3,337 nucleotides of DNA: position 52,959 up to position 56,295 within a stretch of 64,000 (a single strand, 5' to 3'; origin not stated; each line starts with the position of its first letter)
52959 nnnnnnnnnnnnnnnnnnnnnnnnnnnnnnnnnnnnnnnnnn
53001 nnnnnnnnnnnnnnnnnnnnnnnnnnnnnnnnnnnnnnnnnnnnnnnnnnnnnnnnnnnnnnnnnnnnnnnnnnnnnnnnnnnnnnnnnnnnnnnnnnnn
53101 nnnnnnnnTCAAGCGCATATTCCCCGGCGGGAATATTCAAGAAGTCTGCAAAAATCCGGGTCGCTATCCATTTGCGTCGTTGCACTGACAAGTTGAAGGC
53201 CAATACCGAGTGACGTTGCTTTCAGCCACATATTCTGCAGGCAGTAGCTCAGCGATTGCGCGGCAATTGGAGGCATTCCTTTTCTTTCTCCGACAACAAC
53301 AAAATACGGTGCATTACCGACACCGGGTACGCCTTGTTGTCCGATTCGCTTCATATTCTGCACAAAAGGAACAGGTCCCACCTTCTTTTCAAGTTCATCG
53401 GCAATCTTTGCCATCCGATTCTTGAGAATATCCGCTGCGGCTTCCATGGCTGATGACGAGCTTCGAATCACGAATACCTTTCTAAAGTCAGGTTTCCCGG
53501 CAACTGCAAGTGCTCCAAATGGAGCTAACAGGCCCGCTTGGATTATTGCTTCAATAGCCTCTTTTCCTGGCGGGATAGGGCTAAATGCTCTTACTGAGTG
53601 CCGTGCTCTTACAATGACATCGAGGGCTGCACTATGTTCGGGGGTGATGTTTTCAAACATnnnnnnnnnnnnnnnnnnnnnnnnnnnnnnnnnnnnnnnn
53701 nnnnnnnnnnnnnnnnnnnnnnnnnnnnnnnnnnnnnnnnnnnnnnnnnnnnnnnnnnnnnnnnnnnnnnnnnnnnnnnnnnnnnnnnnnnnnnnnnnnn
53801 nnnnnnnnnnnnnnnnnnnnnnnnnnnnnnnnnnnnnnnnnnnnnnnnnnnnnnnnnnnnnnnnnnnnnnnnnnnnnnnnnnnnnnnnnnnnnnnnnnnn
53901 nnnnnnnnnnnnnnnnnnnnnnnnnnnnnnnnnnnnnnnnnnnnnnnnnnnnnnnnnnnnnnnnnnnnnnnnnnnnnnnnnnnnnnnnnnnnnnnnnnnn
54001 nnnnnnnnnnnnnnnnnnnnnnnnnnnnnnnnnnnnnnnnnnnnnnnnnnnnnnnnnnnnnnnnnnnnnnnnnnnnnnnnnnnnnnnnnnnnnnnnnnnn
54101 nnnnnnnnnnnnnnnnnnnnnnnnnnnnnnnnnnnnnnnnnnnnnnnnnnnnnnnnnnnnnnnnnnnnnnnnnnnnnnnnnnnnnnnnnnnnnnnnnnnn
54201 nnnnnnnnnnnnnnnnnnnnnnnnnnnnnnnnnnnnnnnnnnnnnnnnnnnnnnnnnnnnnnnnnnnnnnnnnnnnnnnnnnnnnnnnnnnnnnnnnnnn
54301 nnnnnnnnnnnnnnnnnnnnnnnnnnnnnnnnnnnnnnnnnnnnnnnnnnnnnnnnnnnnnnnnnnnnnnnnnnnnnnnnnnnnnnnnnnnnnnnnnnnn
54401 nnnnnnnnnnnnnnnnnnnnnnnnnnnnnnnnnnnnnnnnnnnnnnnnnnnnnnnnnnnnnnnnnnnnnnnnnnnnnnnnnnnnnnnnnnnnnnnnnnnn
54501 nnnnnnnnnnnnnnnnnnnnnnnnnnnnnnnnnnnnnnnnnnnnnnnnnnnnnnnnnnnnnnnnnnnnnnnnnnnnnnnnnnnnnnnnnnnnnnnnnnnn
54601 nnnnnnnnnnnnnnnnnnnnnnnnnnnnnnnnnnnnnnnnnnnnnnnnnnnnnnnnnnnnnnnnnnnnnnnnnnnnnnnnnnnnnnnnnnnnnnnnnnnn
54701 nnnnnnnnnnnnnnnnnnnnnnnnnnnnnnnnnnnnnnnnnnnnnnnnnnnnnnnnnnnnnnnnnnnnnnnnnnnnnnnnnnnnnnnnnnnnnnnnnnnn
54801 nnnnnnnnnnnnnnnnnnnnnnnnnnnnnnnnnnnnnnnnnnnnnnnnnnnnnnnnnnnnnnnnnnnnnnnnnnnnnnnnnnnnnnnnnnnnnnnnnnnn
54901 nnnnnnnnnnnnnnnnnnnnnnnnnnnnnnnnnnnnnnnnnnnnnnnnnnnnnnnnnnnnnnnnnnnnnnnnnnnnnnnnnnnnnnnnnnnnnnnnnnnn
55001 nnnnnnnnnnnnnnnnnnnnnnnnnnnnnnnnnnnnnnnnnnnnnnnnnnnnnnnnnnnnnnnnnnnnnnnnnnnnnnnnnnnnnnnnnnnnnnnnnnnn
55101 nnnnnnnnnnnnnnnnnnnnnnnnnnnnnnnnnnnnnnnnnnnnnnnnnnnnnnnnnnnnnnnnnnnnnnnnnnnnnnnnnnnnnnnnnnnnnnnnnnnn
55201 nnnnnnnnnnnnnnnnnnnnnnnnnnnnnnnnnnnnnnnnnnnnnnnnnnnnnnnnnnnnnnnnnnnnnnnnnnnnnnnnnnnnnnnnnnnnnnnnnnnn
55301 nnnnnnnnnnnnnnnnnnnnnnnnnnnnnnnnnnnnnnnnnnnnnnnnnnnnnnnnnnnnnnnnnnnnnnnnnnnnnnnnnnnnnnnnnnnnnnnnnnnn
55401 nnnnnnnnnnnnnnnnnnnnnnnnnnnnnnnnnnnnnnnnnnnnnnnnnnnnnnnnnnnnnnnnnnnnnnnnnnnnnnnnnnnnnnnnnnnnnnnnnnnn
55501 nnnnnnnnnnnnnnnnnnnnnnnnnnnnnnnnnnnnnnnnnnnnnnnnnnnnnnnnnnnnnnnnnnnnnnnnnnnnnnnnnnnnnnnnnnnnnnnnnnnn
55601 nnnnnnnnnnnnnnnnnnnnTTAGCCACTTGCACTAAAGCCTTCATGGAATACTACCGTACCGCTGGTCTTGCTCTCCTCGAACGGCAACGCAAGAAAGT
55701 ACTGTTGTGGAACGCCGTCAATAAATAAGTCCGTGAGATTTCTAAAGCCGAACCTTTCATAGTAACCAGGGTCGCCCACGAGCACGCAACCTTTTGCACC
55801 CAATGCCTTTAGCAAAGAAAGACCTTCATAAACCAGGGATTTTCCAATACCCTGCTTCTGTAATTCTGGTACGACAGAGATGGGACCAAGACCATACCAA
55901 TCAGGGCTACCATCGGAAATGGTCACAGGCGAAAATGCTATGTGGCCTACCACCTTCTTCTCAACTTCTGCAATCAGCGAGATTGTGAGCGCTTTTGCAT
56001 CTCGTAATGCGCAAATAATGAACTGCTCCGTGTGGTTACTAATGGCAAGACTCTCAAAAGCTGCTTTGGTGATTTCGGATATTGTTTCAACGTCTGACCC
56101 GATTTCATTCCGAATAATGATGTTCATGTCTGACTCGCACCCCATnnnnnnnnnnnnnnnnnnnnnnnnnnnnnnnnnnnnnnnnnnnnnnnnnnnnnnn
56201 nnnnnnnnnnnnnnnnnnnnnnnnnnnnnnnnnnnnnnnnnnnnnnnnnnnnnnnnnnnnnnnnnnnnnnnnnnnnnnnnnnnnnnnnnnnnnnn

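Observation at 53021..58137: Integron-type cassette array hidden in a run of small minus-strand genes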

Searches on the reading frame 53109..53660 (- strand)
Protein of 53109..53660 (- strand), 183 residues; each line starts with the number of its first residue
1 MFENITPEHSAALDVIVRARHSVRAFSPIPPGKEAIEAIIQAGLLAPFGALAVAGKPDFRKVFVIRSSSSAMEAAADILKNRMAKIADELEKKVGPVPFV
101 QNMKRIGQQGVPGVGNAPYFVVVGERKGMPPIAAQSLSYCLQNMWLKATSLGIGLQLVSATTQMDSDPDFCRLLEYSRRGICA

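Call 7: search_protein_families(library=pfam, proteins=[window:53109-53660:-], max_evalue=0.01)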
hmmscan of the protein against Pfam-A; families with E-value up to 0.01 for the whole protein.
window:53109-53660:- (183 aa): 1 family
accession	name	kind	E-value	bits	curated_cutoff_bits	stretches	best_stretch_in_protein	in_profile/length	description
PF00881.29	Nitroreductase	-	4.8e-15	56.6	23.5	1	17-175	1-153/167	Nitroreductase family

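Call 70: find_homologous_proteins(query=window:53112-53660:-, max_evalue=1e-20)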
Query window:53112-53660:- (183 aa): 289 proteins with E <= 1e-20 among 840 candidates; the best 120 are listed.
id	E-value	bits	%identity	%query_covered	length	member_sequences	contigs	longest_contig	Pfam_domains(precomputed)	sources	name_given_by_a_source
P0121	1.6e-114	398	100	100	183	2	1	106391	PF00881.30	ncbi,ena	-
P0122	1.6e-107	375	94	100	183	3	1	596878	PF00881.30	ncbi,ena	-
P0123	1.3e-105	369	93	100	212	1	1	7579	PF00881.30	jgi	jgi:nitroreductase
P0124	1.9e-105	368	93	100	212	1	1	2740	PF00881.30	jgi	jgi:nitroreductase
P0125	3.2e-105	368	93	100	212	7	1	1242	PF00881.30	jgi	-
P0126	2.1e-103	362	91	100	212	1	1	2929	PF00881.30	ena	-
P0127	1.5e-102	359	91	100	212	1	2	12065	PF00881.30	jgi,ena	jgi:nitroreductase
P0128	1.8e-102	359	90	100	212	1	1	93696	PF00881.30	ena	-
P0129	4.4e-102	357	91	98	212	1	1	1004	PF00881.30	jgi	jgi:nitroreductase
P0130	9.9e-102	356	90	100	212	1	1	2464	PF00881.30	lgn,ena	-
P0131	1.7e-101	355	90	98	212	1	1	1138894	PF00881.30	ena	-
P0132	1.9e-101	355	90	100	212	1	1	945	PF00881.30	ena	-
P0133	2.7e-101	355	90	100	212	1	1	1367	PF00881.30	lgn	-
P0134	3.5e-101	354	90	100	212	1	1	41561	PF00881.30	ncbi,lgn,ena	-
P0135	3.6e-101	354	90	100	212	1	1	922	PF00881.30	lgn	-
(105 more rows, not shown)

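Call 71: find_encoding_contigs(protein=P0121, flank=10000, max_places=3)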
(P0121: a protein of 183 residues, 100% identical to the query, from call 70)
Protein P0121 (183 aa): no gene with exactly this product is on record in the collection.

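Call 72: find_encoding_contigs(protein=P0122, flank=10000, max_places=3)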
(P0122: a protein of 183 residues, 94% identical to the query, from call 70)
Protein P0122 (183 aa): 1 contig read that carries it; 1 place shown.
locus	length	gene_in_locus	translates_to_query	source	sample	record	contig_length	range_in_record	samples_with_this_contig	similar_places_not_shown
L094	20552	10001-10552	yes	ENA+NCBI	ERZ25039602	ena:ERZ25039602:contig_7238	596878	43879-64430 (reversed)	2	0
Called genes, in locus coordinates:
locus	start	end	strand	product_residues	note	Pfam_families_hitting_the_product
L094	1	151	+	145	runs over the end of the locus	PF00582:Usp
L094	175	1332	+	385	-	PF01594:AI-2E_transport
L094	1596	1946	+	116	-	PF07883:Cupin_2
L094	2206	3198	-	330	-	PF13717:Zn_ribbon_4, PF13719:Zn_ribbon_5, PF11906:DUF3426 (weak)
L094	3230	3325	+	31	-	-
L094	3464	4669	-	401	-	PF00037:Fer4, PF12838:Fer4_7, PF13187:Fer4_9, PF13237:Fer4_10, PF14697:Fer4_21, PF00037:Fer4, PF01012:ETF, PF00766:ETF_alpha, +7 more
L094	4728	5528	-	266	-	PF01012:ETF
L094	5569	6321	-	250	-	PF00378:ECH_1, PF16113:ECH_2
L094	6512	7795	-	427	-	PF00108:Thiolase_N (weak), PF00109:ketoacyl-synt (weak), PF00108:Thiolase_N, PF02803:Thiolase_C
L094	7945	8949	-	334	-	PF04166:PdxA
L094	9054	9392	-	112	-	PF07509:DUF1523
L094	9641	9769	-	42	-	-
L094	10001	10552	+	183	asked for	PF00881:Nitroreductase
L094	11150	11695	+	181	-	PF00730:HhH-GPD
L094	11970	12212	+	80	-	-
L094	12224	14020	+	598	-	PF01839:FG-GAP (faint), PF13517:FG-GAP_3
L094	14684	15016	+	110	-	PF14357:DUF4404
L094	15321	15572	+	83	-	PF10041:DUF2277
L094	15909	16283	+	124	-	PF00072:Response_reg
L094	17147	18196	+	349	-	-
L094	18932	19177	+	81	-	-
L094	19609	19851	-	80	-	-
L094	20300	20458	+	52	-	-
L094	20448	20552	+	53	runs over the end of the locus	-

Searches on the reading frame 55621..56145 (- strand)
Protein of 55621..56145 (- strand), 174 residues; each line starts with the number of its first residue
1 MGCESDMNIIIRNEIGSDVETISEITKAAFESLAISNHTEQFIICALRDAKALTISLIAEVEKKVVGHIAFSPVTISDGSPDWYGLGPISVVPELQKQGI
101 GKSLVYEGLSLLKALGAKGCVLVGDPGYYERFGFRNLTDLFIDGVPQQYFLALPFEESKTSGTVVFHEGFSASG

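Call 6: search_protein_families(library=pfam, proteins=[window:55621-56145:-], max_evalue=0.01)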
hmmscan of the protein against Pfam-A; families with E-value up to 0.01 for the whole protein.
window:55621-56145:- (174 aa): 4 families
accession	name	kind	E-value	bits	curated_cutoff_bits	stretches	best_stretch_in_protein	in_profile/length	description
PF00583.31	Acetyltransf_1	-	8.4e-09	36.2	20.7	1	43-134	25-116/116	Acetyltransferase (GNAT) family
PF13508.13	Acetyltransf_7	-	6.6e-08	33.3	27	1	57-135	6-83/84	Acetyltransferase (GNAT) domain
PF13527.13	Acetyltransf_9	-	5.5e-05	23.6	25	1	43-135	30-125/127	Acetyltransferase (GNAT) domain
PF13673.13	Acetyltransf_10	-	0.00063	20.2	23.6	1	57-139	34-112/128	Acetyltransferase (GNAT) domain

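Call 12: find_encoding_contigs(protein=window:55621-56145:-, flank=10000, max_places=10)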
Protein window:55621-56145:- (174 aa): no gene with exactly this product is on record in the collection.

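Call 41: find_homologous_proteins(query=window:55621-56127:-, max_evalue=1e-10)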
Query window:55621-56127:- (168 aa): 7943 proteins with E <= 1e-10 among 8000 candidates; the best 120 are listed.
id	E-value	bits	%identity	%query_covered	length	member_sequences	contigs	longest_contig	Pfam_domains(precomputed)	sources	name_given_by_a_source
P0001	1.0e-101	355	97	100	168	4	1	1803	PF13508.14,PF00583.32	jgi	-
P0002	2.9e-96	338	92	100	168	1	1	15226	PF13508.14,PF13527.14,PF00583.32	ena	-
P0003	7.1e-96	336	92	100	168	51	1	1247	PF13508.14,PF13527.14,PF00583.32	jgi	jgi:putative acetyltransferase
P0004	4.8e-92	324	89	100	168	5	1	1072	PF13508.14,PF00583.32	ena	-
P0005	3.5e-91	321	89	100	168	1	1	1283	PF13508.14,PF13527.14,PF00583.32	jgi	jgi:putative acetyltransferase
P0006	7.9e-91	320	85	100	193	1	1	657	PF13508.14,PF00583.32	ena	-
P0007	1.3e-90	319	89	99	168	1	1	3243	PF13508.14,PF13527.14,PF00583.32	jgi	jgi:putative acetyltransferase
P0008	6.5e-90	317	88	99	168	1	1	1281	PF13508.14,PF13527.14,PF00583.32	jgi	jgi:putative acetyltransferase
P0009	9.1e-90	316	88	99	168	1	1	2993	PF13508.14,PF13527.14,PF00583.32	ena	-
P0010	2.0e-89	315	86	100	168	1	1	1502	PF13508.14,PF00583.32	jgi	jgi:putative acetyltransferase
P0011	4.1e-89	314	86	100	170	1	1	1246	PF13508.14,PF13527.14,PF00583.32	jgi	jgi:putative acetyltransferase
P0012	4.6e-89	314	89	99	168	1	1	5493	PF13508.14,PF13527.14,PF00583.32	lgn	-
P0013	6.0e-88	311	84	100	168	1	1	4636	PF13508.14,PF13527.14,PF00583.32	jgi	jgi:putative acetyltransferase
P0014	6.1e-88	311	87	100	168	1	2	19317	PF13508.14,PF13527.14,PF00583.32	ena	-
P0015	1.5e-87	309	83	100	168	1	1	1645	PF13508.14,PF13527.14,PF00583.32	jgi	jgi:putative acetyltransferase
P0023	2.1e-86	306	85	100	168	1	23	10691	PF13508.14,PF13527.14,PF00583.32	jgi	jgi:putative acetyltransferase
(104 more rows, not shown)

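Call 42: find_encoding_contigs(protein=P0002, flank=8000, max_places=3)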
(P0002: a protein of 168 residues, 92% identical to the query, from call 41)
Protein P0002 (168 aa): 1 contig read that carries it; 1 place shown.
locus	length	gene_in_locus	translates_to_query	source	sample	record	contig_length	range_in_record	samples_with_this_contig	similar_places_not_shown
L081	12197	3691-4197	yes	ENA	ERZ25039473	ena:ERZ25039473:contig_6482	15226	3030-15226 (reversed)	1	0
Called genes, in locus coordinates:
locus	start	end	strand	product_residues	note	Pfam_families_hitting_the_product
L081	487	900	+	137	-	-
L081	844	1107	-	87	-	-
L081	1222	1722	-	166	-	-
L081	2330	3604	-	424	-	PF00083:Sugar_tr, PF07690:MFS_1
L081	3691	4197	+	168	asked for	PF13527:Acetyltransf_9 (weak), PF00583:Acetyltransf_1, PF13508:Acetyltransf_7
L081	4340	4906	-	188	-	PF02525:Flavodoxin_2 (weak), PF03358:FMN_red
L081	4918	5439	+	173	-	-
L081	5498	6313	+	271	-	PF00587:tRNA-synt_2b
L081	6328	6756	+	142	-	PF04073:tRNA_edit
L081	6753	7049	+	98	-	-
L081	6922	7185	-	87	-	-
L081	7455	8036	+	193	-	-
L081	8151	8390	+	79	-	PF00557:Peptidase_M24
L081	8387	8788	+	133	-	-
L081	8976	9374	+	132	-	-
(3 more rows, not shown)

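Call 43: find_encoding_contigs(protein=P0014, flank=8000, max_places=3)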
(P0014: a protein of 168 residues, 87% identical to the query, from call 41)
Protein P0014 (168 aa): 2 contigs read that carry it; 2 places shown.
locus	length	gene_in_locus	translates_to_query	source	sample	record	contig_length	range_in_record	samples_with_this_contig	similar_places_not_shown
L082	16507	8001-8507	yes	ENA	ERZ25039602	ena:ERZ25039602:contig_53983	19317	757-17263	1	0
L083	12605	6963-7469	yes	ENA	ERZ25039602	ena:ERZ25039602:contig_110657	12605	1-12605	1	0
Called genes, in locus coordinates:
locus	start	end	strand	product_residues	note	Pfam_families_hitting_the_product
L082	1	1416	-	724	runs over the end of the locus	?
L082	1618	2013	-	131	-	PF14539:DUF4442, PF13622:4HBT_3 (weak), PF03061:4HBT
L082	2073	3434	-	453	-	PF13495:Phage_int_SAM_4, PF00589:Phage_integrase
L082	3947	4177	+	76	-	PF13545:HTH_Crp_2 (weak)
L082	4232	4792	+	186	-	PF14358:DUF4405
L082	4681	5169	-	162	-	-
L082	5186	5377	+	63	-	PF09957:VapB_antitoxin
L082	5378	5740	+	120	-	PF01850:PIN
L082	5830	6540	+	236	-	-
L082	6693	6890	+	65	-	-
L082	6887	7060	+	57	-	PF07927:HicA_toxin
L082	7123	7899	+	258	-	-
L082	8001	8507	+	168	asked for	PF13527:Acetyltransf_9, PF00583:Acetyltransf_1, PF13508:Acetyltransf_7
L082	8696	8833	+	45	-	PF09957:VapB_antitoxin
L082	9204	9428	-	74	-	PF00665:rve (weak)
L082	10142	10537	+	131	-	PF01850:PIN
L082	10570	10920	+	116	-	-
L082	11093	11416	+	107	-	-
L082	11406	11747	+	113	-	PF02518:HATPase_c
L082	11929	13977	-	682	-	PF04879:Molybdop_Fe4S4, PF00384:Molybdopterin, PF01568:Molydop_binding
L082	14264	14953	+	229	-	PF01895:PhoU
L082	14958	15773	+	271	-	PF12849:PBP_like_2, PF13531:SBP_bac_11 (weak), PF12727:PBP_like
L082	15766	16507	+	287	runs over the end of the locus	PF00528:BPD_transp_1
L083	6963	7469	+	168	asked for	PF13527:Acetyltransf_9, PF00583:Acetyltransf_1, PF13508:Acetyltransf_7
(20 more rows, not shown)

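Call 44: find_encoding_contigs(protein=P0023, flank=8000, max_places=6)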
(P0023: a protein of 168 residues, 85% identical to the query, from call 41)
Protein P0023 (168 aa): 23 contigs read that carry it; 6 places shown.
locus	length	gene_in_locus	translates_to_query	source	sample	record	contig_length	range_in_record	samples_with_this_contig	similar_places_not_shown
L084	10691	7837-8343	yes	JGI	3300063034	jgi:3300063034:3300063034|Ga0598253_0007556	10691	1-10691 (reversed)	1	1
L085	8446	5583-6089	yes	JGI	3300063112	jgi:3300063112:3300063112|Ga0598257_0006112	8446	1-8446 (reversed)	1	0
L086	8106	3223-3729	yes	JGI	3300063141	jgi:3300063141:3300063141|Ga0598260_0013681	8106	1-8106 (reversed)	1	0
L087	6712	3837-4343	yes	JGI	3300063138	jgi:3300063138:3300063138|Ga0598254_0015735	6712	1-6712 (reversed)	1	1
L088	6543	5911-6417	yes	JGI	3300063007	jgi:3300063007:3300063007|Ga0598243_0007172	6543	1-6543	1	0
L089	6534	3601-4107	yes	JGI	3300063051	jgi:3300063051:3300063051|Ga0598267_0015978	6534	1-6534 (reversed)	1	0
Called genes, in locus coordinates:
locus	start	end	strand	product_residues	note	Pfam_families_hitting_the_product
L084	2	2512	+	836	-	?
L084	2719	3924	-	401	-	PF06792:UPF0261, PF23189:UPF0261_C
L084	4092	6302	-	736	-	PF00912:Transgly, PF00905:Transpeptidase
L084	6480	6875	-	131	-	PF14539:DUF4442, PF13622:4HBT_3 (weak), PF03061:4HBT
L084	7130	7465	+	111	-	-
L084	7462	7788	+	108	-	PF12441:CopG_antitoxin (weak)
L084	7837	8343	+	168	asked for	PF13527:Acetyltransf_9, PF00583:Acetyltransf_1, PF13508:Acetyltransf_7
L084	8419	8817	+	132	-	PF05154:TM2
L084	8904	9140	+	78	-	PF09957:VapB_antitoxin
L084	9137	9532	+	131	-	PF01850:PIN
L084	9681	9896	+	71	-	-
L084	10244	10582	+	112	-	-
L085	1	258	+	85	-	?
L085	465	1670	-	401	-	PF06792:UPF0261, PF23189:UPF0261_C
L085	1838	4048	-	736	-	PF00912:Transgly, PF00905:Transpeptidase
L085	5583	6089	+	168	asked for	PF13527:Acetyltransf_9, PF00583:Acetyltransf_1, PF13508:Acetyltransf_7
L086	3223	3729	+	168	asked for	PF13527:Acetyltransf_9, PF00583:Acetyltransf_1, PF13508:Acetyltransf_7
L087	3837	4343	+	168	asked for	PF13527:Acetyltransf_9, PF00583:Acetyltransf_1, PF13508:Acetyltransf_7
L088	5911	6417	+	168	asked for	PF13527:Acetyltransf_9, PF00583:Acetyltransf_1, PF13508:Acetyltransf_7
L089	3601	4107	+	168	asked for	PF13527:Acetyltransf_9, PF00583:Acetyltransf_1, PF13508:Acetyltransf_7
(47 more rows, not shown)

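Call 46: search_protein_families(library=ncbifam, proteins=[L082:2073-3434:-], max_evalue=0.00001)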
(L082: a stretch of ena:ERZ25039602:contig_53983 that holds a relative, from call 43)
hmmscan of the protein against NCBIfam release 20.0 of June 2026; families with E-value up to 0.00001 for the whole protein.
L082:2073-3434:- (453 aa): 9 families
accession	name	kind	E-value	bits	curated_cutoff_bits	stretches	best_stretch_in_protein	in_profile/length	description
TIGR02249.1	integrase_gron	subfamily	8.8e-136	452.4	265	1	139-452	1-313/315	integron integrase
NF011946.0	PRK15417.1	equivalog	1.7e-99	333.2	435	1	139-452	16-328/337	integron integrase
NF040815.2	recomb_XerA_Arch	equivalog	7.3e-48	163.4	220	2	371-439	186-254/263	site-specific tyrosine recombinase/integron integrase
TIGR02224.1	recomb_XerC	equivalog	9.9e-42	143.3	335.15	2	372-439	210-277/295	tyrosine recombinase XerC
NF001399.0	PRK00283.1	subfamily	2.1e-41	142.1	279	1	182-441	53-285/300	tyrosine recombinase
TIGR02225.1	recomb_XerD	equivalog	7.4e-41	140.4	329.6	2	371-441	206-276/290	site-specific tyrosine recombinase XerD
NF002331.0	PRK01287.1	subfamily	2.6e-32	112.2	371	2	372-439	244-312/365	site-specific tyrosine recombinase XerC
NF003462.0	PRK05084.1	equivalog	4.8e-18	65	267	1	374-442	281-347/360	tyrosine recombinase XerS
NF007370.0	PRK09870.1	subfamily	3.7e-08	33.2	221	0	377-438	117-178/200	tyrosine-type DNA invertase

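Call 65: search_protein_families(library=pfam, proteins=[L082:2073-3434:-, L082:3021-3434:-], max_evalue=1)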
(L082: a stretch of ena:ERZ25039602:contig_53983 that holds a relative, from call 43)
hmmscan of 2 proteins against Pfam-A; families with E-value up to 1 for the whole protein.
L082:2073-3434:- (453 aa): 3 families
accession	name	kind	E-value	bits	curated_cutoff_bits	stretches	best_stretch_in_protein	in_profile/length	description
PF00589.27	Phage_integrase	-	9.6e-38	130.1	27.1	1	240-440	2-169/172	Phage integrase family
PF13495.12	Phage_int_SAM_4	-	2.4e-33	114.8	27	2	139-223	1-84/85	Phage integrase, N-terminal SAM-like domain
PF02899.23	Phage_int_SAM_1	-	0.053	14.2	22.3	0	185-203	1-19/83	Phage integrase, N-terminal SAM-like domain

L082:3021-3434:- (138 aa): 1 family
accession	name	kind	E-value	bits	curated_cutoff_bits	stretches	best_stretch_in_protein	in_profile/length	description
PF13495.12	Phage_int_SAM_4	-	4.4e-07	30.6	27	1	31-93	17-79/85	Phage integrase, N-terminal SAM-like domain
